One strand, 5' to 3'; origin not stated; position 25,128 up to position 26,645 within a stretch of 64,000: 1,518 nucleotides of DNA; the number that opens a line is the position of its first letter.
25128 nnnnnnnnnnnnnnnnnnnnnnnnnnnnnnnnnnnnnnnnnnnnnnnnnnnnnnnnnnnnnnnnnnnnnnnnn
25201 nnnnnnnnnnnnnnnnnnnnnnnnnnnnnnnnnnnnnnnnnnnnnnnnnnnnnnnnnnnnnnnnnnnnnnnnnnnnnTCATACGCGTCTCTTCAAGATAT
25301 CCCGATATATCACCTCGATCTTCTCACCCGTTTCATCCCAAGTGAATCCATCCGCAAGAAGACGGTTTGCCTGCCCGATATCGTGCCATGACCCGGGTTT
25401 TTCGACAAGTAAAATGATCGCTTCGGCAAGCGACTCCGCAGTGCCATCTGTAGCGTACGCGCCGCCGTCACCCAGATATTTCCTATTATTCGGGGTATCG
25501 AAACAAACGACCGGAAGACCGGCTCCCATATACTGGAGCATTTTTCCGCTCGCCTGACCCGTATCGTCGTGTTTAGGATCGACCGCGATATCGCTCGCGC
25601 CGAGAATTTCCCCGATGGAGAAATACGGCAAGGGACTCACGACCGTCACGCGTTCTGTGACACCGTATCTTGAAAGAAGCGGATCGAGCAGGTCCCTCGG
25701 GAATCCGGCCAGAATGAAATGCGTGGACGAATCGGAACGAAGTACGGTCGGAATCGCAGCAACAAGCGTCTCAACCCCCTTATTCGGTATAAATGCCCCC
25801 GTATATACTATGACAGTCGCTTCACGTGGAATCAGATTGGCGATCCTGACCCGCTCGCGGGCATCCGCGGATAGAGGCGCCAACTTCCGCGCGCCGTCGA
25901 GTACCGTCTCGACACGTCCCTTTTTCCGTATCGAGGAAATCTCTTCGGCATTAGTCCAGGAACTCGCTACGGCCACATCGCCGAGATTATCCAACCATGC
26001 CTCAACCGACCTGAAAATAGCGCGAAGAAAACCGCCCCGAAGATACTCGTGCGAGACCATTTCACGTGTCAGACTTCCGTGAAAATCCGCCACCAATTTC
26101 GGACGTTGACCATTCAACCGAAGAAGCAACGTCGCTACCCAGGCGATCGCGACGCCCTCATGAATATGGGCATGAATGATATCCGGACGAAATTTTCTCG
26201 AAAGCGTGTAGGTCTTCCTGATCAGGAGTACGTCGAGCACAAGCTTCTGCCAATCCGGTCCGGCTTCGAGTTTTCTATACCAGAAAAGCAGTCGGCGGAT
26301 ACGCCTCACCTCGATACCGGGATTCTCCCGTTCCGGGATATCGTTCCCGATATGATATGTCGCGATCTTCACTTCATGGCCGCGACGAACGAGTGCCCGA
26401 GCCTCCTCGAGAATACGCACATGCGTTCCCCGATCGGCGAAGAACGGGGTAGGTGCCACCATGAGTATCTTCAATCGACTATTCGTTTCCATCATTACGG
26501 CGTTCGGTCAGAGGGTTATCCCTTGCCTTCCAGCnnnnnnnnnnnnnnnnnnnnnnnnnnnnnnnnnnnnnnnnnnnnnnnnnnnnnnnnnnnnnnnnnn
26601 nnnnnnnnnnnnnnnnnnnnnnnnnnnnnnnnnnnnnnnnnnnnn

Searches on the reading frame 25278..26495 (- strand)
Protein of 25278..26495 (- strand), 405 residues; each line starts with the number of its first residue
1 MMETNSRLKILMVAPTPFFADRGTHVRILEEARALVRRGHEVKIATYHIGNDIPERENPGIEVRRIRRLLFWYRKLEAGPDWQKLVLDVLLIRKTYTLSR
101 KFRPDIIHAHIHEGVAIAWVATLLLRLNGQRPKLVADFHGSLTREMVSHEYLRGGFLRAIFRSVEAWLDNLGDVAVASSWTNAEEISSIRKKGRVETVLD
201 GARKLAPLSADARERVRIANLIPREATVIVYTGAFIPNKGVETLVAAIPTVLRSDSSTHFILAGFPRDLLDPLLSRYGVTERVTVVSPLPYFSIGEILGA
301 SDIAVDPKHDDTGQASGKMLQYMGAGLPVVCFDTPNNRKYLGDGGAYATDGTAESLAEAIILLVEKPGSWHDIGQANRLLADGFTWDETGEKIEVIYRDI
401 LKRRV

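Call 15: search_protein_families(library=pfam, proteins=[window:25278-26495:-], max_evalue=0.001)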
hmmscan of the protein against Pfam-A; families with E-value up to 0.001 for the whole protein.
window:25278-26495:- (405 aa): 6 families
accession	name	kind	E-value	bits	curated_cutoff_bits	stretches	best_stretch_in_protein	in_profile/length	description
PF13692.12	Glyco_trans_1_4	-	1.4e-17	64.7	27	1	227-365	2-141/142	Glycosyl transferases group 1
PF00534.26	Glycos_transf_1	-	7.9e-16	58.5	26.4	1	214-378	3-170/172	Glycosyl transferases group 1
PF13439.12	Glyco_transf_4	-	3.3e-15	57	28.5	1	23-197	3-161/170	Glycosyltransferase Family 4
PF13579.12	Glyco_trans_4_4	-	1.2e-12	48.9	29.7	1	23-185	2-141/158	Glycosyl transferase 4-like domain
PF13477.12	Glyco_trans_4_2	-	2.5e-07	31.4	23.4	1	25-141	12-109/139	Glycosyl transferase 4-like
PF13524.12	Glyco_trans_1_2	-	0.00019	21.9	25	1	282-388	28-137/144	Glycosyl transferase-like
